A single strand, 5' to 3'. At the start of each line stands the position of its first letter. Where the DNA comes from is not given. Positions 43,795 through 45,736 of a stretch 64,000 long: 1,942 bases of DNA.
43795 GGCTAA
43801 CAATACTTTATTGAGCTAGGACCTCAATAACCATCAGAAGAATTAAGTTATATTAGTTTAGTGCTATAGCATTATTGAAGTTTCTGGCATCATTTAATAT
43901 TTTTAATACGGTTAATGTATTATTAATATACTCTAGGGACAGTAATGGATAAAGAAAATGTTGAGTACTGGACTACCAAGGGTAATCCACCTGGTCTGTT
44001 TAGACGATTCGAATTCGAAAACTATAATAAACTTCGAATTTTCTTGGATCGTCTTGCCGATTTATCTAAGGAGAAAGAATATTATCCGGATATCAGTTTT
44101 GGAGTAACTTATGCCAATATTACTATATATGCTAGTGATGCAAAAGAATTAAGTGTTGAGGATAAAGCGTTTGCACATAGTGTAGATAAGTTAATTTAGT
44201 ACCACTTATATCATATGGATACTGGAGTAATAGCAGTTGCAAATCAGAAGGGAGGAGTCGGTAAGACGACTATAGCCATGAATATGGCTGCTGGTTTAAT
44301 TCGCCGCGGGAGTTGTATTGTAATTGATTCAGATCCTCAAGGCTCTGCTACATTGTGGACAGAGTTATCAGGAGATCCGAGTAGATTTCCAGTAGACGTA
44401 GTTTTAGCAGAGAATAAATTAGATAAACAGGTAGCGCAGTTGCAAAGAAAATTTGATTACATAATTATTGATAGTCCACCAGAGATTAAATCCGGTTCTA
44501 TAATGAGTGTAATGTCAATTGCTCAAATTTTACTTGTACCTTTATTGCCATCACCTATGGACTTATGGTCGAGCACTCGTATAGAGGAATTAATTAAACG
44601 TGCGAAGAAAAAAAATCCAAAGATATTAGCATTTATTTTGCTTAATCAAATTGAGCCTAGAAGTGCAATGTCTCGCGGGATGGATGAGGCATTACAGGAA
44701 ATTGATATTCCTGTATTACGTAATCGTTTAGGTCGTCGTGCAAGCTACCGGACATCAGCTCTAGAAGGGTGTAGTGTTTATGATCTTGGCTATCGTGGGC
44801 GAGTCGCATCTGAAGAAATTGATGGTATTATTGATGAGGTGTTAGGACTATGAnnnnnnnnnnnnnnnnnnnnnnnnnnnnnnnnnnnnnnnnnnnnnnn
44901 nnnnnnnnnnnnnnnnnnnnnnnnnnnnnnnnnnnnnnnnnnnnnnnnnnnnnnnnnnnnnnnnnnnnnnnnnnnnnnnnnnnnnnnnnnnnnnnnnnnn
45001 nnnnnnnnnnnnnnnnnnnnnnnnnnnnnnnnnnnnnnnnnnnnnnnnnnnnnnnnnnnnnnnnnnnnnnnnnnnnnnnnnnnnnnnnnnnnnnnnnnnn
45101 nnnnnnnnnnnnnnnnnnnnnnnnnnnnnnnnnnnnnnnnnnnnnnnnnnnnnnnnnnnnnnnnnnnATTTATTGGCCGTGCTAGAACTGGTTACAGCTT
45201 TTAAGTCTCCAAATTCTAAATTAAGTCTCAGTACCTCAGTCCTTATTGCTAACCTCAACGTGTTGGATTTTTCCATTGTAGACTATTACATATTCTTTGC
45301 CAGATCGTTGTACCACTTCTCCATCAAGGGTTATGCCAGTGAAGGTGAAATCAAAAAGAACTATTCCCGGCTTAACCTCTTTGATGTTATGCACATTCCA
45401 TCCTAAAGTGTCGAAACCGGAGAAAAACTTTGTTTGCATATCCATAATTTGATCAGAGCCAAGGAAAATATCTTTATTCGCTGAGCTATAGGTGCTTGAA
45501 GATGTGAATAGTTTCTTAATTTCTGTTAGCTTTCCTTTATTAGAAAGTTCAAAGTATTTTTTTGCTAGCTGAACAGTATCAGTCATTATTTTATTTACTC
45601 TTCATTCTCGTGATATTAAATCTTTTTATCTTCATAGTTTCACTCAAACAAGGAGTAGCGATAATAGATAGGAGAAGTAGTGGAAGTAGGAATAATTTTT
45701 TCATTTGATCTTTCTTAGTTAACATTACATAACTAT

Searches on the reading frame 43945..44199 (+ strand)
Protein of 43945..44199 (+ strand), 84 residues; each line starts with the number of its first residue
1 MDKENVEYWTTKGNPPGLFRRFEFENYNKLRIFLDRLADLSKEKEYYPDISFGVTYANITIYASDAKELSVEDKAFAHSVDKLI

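Call 4: search_protein_families(library=pfam, proteins=[window:43945-44199:+], max_evalue=0.01)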
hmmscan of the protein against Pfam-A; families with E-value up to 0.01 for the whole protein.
window:43945-44199:+ (84 aa): 1 family
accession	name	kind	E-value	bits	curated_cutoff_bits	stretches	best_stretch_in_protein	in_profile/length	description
PF01329.24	Pterin_4a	-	4.8e-09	36.6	26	1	7-83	16-91/91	Pterin 4 alpha carbinolamine dehydratase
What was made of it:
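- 43945..44199 (+): acRAF (pterin-4a-carbinolamine-dehydratase-like Rubisco assembly factor). PF01329 (call 4).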

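Call 28: search_protein_families(library=ncbifam, proteins=[window:43945-44199:+], max_evalue=0.01)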
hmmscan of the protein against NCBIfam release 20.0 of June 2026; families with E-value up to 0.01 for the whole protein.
window:43945-44199:+ (84 aa): 5 families
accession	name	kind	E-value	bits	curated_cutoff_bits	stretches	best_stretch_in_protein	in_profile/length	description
NF002019.0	PRK00823.1-4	equivalog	1.2e-05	25.4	137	1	5-83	33-111/116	4a-hydroxytetrahydrobiopterin dehydratase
NF002020.0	PRK00823.1-5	equivalog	4e-05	23.7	146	1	5-82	26-103/111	4a-hydroxytetrahydrobiopterin dehydratase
NF002017.0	PRK00823.1-2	equivalog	5.4e-05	23.2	80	1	5-83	16-92/94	4a-hydroxytetrahydrobiopterin dehydratase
NF002018.0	PRK00823.1-3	equivalog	0.00014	21.8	108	1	4-83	16-95/98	4a-hydroxytetrahydrobiopterin dehydratase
NF002016.0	PRK00823.1-1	equivalog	0.00028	21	133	1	14-83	41-110/113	4a-hydroxytetrahydrobiopterin dehydratase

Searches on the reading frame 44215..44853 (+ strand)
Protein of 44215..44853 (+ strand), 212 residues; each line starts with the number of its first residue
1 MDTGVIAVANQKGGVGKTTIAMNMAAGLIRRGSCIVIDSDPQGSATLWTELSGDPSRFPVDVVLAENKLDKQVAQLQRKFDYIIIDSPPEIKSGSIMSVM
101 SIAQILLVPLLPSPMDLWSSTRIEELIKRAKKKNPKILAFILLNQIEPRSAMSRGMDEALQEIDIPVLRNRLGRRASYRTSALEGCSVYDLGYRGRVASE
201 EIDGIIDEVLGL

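Call 4: search_protein_families(library=pfam, proteins=[window:44215-44853:+], max_evalue=0.01)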
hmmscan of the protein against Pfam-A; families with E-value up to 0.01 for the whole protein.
window:44215-44853:+ (212 aa): 9 families
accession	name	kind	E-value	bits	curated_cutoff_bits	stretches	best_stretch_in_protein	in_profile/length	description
PF13614.12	AAA_31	-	5e-22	79.1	27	2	5-51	3-50/177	AAA domain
PF01656.29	CbiA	-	3.3e-15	56.6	25.4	1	6-184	1-121/125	CobQ/CobB/MinD/ParA nucleotide binding domain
PF09140.17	MipZ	-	9.5e-13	48.5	20.7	2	66-180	86-191/262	ATPase MipZ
PF10609.15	ParA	-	3.4e-08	33.7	27.1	1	5-43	5-44/246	NUBPL iron-transfer P-loop NTPase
PF02374.21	ArsA_ATPase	-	0.00034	20.4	24.3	0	12-42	9-40/305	Anion-transporting ATPase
PF00142.24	Fer4_NifH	-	0.00081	19.4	25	0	11-46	7-43/271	4Fe-4S iron sulfur cluster binding proteins, NifH/frxC family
PF07015.17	VirC1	-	0.0012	18.6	24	1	5-147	3-151/231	VirC1 protein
PF20720.3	nSTAND3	-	0.0019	18.4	27.2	1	14-72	27-83/155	Novel STAND NTPase 3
PF06564.18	CBP_BcsQ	-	0.0059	16.6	21.3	0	6-41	4-40/234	Cellulose biosynthesis protein BcsQ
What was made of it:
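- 44215..44853 (+): mcdA (ParA-type carboxysome positioning ATPase). PF13614 and PF01656 (call 4).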

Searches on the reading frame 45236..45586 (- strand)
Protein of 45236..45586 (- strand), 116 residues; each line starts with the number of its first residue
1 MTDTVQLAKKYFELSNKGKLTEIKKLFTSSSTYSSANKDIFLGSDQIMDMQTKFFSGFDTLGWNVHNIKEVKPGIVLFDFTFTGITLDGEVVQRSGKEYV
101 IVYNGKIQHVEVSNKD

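Call 28: search_protein_families(library=ncbifam, proteins=[window:45236-45586:-], max_evalue=0.01)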
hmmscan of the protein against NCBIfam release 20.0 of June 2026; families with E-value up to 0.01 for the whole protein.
window:45236-45586:- (116 aa): 1 family
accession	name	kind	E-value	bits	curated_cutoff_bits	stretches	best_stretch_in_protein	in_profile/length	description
TIGR02096.1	TIGR02096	subfamily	0.0022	18.3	97.1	1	6-88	2-85/129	ketosteroid isomerase-related protein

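Call 48: search_solved_structures(query=window:45236-45586:-, max_evalue=10)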
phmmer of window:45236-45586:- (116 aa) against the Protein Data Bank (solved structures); distinct sequences matched with E-value up to 10: 13.
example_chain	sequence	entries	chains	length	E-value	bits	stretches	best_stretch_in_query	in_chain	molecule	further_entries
8dzt_A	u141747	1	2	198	0.48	13.8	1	32-110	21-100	GTP-binding protein SAR1a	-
8dzo_A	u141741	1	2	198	0.51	13.7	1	32-110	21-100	GTP-binding protein SAR1a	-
8e0a_A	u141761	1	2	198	0.52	13.6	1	32-111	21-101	GTP-binding protein SAR1b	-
8e0d_A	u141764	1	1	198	0.52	13.6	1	32-111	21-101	GTP-binding protein SAR1b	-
8e0b_A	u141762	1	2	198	0.67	13.3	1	32-111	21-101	Sar1bT39N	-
1f6b_A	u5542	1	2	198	0.71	13.2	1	32-111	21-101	SAR1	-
2fmx_A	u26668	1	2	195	0.73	13.2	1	32-111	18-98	GTP-binding protein SAR1b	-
8e0c_A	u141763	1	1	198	0.88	12.9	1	32-111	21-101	GTP-binding protein SAR1b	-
8dzm_A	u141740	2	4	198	0.9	12.9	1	32-110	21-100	GTP-binding protein SAR1a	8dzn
2gao_A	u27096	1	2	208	1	12.7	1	32-110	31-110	GTP-binding protein SAR1a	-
8e0h_A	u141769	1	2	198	1.1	12.6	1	32-108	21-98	GTP-binding protein SAR1a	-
2fa9_A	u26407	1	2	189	1.2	12.5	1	32-111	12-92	GTP-binding protein SAR1b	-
8b3s_A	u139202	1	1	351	1.5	12.2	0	32-73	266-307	UPF0736 protein B4122_0676,UPF0736 protein YjbA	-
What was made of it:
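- It has no sequence match to any solved iota-CA (call 48).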

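Call 64: search_protein_families(library=pfam, max_evalue=1, proteins=[window:45239-45586:-])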
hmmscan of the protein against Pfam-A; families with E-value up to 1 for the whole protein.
seq(116 aa): 3 families
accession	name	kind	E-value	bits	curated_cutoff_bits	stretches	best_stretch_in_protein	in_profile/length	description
PF12680.13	SnoaL_2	-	4e-06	27.8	27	1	9-108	2-100/102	SnoaL-like domain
PF07366.18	SnoaL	-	0.0034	17.6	28.4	1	7-84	3-79/126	SnoaL-like polyketide cyclase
PF13577.12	SnoaL_4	-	0.037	14.5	24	1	5-59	10-65/126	SnoaL-like domain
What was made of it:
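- Pfam SnoaL_2 scores 27.8 bits, just above the cut-off (call 64).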

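Call 70: find_homologous_proteins(query=window:45236-45586:-, max_evalue=0.001)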
Query window:45236-45586:- (116 aa): 80 proteins with E <= 0.001 among 83 candidates.
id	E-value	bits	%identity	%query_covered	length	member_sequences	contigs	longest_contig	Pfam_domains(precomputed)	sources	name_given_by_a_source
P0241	1.8e-69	248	100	100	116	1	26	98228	PF12680.14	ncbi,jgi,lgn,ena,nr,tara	ncbi:MAG: hypothetical protein CMH70_06840 [Nitrosomonadaceae bacterium]|nr:hypothetical protein [Ni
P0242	6.0e-61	221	88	100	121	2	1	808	PF12680.14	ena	-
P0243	4.5e-59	215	84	100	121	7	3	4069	PF12680.14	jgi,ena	jgi:hypothetical protein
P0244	5.2e-57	208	80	100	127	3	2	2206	PF12680.14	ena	-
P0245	1.2e-56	207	80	100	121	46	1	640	PF07366.19,PF12680.14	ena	-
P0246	2.5e-56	206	80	100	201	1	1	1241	-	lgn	-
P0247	2.6e-56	206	80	100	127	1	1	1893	PF12680.14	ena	-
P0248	9.7e-56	204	79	100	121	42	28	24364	PF12680.14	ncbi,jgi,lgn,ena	ncbi:MAG: nuclear transport factor 2 family protein [Burkholderiales bacterium]|jgi:hypothetical pro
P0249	2.9e-55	203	78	100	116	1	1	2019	PF12680.14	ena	-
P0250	6.0e-55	202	78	100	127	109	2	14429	PF12680.14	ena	-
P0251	1.4e-54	201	78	100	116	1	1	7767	PF12680.14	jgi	-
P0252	1.6e-54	200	77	100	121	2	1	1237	PF12680.14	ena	-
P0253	1.7e-54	200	75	100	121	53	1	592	PF12680.14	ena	-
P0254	2.0e-54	200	78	100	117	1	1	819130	PF12680.14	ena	-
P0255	2.7e-54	200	78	100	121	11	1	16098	PF12680.14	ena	-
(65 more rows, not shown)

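Call 77: find_encoding_contigs(protein=P0248, flank=8000, max_places=4)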
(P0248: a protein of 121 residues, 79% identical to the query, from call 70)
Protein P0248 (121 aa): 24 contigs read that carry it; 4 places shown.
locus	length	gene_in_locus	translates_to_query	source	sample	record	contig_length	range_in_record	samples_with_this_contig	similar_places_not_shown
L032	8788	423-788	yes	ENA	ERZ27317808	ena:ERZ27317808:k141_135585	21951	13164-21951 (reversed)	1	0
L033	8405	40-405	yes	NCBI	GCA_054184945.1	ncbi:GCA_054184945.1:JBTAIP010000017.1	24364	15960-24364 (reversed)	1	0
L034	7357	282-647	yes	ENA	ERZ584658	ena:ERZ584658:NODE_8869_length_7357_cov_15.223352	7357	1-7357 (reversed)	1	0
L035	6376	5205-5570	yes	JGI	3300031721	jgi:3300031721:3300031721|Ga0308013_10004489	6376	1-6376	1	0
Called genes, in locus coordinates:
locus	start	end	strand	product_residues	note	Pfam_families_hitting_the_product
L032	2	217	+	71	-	?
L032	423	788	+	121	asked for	PF12680:SnoaL_2 (weak)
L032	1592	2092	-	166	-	PF03073:TspO_MBR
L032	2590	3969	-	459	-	PF02233:PNTB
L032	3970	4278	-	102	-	PF12769:PNTB_4TM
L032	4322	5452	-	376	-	PF05222:AlaDh_PNT_N, PF01262:AlaDh_PNT_C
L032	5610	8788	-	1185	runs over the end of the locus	PF27156:RP005_N, PF07992:Pyr_redox_2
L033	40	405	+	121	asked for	PF12680:SnoaL_2 (weak)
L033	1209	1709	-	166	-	PF03073:TspO_MBR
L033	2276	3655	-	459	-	PF02233:PNTB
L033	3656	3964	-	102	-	PF12769:PNTB_4TM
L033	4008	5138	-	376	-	PF05222:AlaDh_PNT_N, PF01262:AlaDh_PNT_C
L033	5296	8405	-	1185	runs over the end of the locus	PF27156:RP005_N, PF07992:Pyr_redox_2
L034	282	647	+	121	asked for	PF12680:SnoaL_2 (weak)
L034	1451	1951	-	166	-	PF03073:TspO_MBR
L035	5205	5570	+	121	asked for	PF12680:SnoaL_2 (weak)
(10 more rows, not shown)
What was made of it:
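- A 79%-identical homologue elsewhere sits beside TspO and, on two of the four contigs shown, transhydrogenase genes rather than cso genes (call 77).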

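Call 78: predict_structure(alignment_id=A4)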
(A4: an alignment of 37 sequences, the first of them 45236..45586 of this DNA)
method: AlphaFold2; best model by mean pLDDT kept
length: 116 residues; sequences in the alignment: 37
mean_pLDDT: 96.1   pTM: 0.87
mean pLDDT of the five models: 96.1, 95.7, 93.3, 92.4, 92.2
residues with pLDDT >= 90: 109; 70-90: 6; 50-70: 1; < 50: 0
segments of 3 or more residues with pLDDT < 50: none
pLDDT, mean of each block of 10 residues (from residue 1): 93 97 98 93 98 97 97 98 97 97 98 87
secondary structure, 60 per line:
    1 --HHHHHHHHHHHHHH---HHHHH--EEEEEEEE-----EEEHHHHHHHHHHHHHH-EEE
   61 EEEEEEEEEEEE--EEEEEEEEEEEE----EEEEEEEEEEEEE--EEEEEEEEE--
elements in order: H3-16 H20-24 E27-34 E40-42 H43-56 E58-72 E75-86 E91-103 E106-114

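Call 80: fold_search(model_id=the predicted structure, library=pdb)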
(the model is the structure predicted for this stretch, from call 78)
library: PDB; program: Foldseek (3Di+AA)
matches with E <= 10: 1487; with E <= 0.001: 660
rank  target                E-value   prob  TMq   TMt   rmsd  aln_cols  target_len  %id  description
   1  4xby_B                1.2e-08  1.00  0.86  0.70   2.2       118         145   14  Crystal Structure of the L74F/M78V/I80V/L114F mutant of LEH complexed with cyclopentene oxide (released 2015-07-15)
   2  5aif_A                1.5e-08  1.00  0.89  0.84   1.7       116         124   14  Discovery and characterization of thermophilic limonene-1,2-epoxide hydrolases from hot spring metagenomic libraries.  (released 2015-06-17)
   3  3gzb_B                1.5e-08  1.00  0.86  0.74   2.0       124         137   12  Crystal structure of putative SnoaL-like polyketide cyclase (YP_001182657.1) from Shewanella putrefaciens CN-32 at 1.4 (released 2009-04-21)
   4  4xbt_D                1.7e-08  1.00  0.86  0.70   2.2       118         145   14  Crystal Structure of the L74F/M78F/L103V/L114V/I116V/F139V/L147V mutant of LEH complexed with (S,S)-cyclohexanediol (released 2015-07-15)
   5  5trv                  2.1e-08  1.00  0.75  0.73   2.9       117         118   22  Crystal structure of a de novo designed protein with curved beta-sheet (released 2017-01-25)
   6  4xbx_C                2.2e-08  1.00  0.86  0.68   2.1       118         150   14  Crystal Structure of the L74F/M78F/L103V/L114V/I116V/F139V/L147V mutant of LEH (released 2015-07-15)
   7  4xbt_B                2.2e-08  1.00  0.86  0.70   2.2       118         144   14  Crystal Structure of the L74F/M78F/L103V/L114V/I116V/F139V/L147V mutant of LEH complexed with (S,S)-cyclohexanediol (released 2015-07-15)
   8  4xbt_A                2.4e-08  1.00  0.86  0.68   2.1       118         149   14  Crystal Structure of the L74F/M78F/L103V/L114V/I116V/F139V/L147V mutant of LEH complexed with (S,S)-cyclohexanediol (released 2015-07-15)
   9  7xef_A                2.5e-08  1.00  0.85  0.68   2.2       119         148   13  Crystal Structure of the Y53F/N55A mutant of LEH complexed with (R)-(1-benzyl-3-phenylpyrrolidin-3-yl)methanol (released 2023-01-18)
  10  3gzr_A                2.5e-08  1.00  0.70  0.58   3.6       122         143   17  CRYSTAL STRUCTURE OF AN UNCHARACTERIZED PROTEIN WITH A CYSTATIN-LIKE FOLD (CC_2572) FROM CAULOBACTER VIBRIOIDES AT 1.4 (released 2009-04-21)
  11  5aii_B                2.7e-08  1.00  0.86  0.79   1.7       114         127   15  Discovery and characterization of thermophilic limonene-1,2-epoxide hydrolases from hot spring metagenomic libraries.  (released 2015-06-17)
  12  4xdv_F                2.9e-08  1.00  0.87  0.73   2.0       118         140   14  Crystal Structure of the L74F/M78V/I80V/L114F mutant of LEH complexed with cyclohexanediol (released 2015-07-15)
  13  5yqt_E                3.3e-08  1.00  0.87  0.73   2.0       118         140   14  Crystal Structure of the L74F/M78V/I80V/L114F mutant of LEH complexed with cyclopentene oxide (released 2018-06-27)
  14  5aii_C                3.5e-08  1.00  0.85  0.79   1.7       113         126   15  Discovery and characterization of thermophilic limonene-1,2-epoxide hydrolases from hot spring metagenomic libraries.  (released 2015-06-17)
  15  7vwd_A                3.7e-08  1.00  0.86  0.70   2.2       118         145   13  Crystal Structure of the Y53F/N55A mutant of LEH (released 2023-01-18)
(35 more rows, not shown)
